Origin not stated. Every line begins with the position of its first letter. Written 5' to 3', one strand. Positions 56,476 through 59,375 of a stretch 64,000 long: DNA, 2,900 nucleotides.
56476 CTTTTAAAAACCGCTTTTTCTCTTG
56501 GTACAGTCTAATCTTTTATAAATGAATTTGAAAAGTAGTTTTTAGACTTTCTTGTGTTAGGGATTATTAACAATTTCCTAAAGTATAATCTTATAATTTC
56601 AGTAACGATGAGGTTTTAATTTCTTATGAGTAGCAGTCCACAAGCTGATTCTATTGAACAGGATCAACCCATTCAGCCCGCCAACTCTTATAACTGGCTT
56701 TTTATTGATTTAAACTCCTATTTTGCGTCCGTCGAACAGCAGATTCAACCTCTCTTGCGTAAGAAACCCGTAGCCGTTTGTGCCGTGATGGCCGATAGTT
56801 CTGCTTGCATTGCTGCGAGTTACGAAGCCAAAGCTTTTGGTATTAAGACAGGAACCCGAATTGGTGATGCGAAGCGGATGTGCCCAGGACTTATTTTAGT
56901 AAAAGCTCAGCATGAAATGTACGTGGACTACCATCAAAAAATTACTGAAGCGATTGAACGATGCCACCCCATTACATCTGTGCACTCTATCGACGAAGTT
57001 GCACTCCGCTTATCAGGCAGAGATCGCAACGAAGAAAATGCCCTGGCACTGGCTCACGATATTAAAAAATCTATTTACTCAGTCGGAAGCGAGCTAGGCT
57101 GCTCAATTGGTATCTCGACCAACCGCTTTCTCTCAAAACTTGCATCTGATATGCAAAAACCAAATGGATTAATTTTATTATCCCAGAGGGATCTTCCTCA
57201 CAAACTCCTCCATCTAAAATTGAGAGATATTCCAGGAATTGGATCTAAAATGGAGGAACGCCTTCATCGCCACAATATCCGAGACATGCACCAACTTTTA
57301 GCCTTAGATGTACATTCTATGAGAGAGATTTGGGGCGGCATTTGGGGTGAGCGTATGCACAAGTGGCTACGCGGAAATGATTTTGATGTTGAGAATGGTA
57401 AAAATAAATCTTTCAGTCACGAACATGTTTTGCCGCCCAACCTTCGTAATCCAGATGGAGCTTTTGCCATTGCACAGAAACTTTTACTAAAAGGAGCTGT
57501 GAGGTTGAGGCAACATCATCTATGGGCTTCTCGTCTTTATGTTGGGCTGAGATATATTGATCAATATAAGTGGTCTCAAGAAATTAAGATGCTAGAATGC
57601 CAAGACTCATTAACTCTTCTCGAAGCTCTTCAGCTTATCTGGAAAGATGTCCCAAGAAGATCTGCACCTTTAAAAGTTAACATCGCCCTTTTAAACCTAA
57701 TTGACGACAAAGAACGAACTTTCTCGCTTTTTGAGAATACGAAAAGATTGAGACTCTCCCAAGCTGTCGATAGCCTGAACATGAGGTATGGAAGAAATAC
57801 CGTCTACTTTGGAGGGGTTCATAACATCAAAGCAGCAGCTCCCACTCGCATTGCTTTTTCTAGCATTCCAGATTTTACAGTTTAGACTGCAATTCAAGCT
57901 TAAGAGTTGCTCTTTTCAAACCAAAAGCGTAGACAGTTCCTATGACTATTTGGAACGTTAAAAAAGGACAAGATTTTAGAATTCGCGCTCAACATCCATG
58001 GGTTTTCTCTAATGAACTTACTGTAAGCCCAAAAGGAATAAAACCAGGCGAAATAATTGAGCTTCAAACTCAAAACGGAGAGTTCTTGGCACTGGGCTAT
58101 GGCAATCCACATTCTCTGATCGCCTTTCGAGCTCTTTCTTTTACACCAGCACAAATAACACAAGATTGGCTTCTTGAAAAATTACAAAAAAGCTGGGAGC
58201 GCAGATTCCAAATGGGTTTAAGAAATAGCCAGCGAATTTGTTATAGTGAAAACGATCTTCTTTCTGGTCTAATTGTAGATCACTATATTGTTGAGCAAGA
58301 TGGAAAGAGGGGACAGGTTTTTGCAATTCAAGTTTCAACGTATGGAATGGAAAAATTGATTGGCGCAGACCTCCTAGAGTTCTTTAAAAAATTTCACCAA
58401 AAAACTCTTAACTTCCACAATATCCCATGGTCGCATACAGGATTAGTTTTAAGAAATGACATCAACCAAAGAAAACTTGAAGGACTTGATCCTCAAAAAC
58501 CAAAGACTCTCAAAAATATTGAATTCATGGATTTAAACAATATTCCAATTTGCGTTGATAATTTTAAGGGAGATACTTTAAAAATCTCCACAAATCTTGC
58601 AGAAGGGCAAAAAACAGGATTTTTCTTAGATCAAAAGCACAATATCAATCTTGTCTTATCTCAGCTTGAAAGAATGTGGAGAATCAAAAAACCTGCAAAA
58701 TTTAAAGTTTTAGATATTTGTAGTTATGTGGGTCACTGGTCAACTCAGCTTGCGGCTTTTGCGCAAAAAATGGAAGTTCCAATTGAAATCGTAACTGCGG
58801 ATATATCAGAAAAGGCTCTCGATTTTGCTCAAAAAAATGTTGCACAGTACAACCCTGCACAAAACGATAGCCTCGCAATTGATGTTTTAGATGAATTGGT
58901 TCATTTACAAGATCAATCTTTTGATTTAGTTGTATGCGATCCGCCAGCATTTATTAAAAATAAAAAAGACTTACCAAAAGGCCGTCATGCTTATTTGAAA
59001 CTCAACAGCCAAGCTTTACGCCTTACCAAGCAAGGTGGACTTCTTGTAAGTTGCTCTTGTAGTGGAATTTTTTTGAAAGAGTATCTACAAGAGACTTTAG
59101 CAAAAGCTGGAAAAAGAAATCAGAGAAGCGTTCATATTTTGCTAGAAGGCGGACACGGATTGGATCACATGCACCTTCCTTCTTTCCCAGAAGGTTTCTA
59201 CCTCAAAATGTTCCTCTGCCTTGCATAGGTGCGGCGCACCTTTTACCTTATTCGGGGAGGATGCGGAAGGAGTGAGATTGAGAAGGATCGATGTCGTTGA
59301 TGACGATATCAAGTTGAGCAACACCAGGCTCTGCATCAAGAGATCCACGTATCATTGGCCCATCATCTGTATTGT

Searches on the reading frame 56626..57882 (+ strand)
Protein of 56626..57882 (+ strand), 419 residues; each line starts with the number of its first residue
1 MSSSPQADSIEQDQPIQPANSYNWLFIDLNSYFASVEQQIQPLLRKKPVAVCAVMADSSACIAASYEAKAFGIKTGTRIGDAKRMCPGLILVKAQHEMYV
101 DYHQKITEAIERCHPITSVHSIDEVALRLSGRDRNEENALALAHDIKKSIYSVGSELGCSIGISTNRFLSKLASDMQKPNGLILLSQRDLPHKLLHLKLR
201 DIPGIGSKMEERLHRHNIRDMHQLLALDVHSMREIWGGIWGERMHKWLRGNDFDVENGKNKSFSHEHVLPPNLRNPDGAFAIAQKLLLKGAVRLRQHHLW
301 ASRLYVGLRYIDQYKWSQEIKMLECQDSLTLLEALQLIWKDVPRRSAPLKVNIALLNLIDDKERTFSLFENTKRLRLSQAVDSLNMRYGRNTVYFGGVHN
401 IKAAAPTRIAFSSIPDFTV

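Call 10: search_protein_families(library=pfam, proteins=[window:56626-57882:+], max_evalue=0.001)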
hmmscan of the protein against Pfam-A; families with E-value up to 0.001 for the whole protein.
window:56626-57882:+ (419 aa): 5 families
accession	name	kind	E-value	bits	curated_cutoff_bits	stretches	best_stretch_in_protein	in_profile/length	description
PF00817.25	IMS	-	3.2e-37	128.2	23.2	1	27-175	1-148/148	impB/mucB/samB family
PF21999.2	IMS_HHH_1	-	3.7e-08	34.1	27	1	200-252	1-53/53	DNA polymerase-iota, thumb domain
PF11799.13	IMS_C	-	5e-07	30.6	20.7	1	261-367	2-108/109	impB/mucB/samB family C-terminal domain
PF11798.14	IMS_HHH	-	8.9e-07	29.2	24.4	1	189-218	3-32/32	IMS family HHH motif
PF13438.11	DUF4113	-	0.00054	20.4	24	1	376-399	2-25/51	Domain of unknown function (DUF4113)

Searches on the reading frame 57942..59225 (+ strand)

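Call 10: search_protein_families(library=pfam, proteins=[window:57942-59225:+], max_evalue=0.001)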
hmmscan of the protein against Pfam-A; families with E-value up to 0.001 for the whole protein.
window:57942-59225:+ (428 aa): 10 families
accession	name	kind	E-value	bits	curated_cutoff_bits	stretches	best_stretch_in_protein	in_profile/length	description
PF17785.7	PUA_3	-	1.7e-18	66.6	22.6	1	6-67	3-64/64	PUA-like domain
PF13847.12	Methyltransf_31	-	4.5e-09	36.6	27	1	255-382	6-114/145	Methyltransferase domain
PF05175.20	MTS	-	6e-08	32.9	23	1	249-384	28-152/170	Methyltransferase small domain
PF01728.25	FtsJ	-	2.9e-07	31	24.1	1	242-369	12-136/181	FtsJ-like methyltransferase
PF13649.12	Methyltransf_25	-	2.4e-06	28.6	27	1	256-333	1-72/97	Methyltransferase domain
PF01170.24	UPF0020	-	2.7e-05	24.4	22.3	1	265-397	61-189/197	RMKL-like, methyltransferase domain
PF10672.15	Methyltrans_SAM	-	5.3e-05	23.1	27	1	212-388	92-254/286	S-adenosylmethionine-dependent methyltransferase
PF08242.18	Methyltransf_12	-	9.8e-05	23.4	30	1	272-332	13-71/98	Methyltransferase domain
PF01209.24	Ubie_methyltran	-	0.00017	21.4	20.1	1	249-376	46-157/233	ubiE/COQ5 methyltransferase family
PF08241.18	Methyltransf_11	-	0.0009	20.3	21.2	0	276-332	17-66/95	Methyltransferase domain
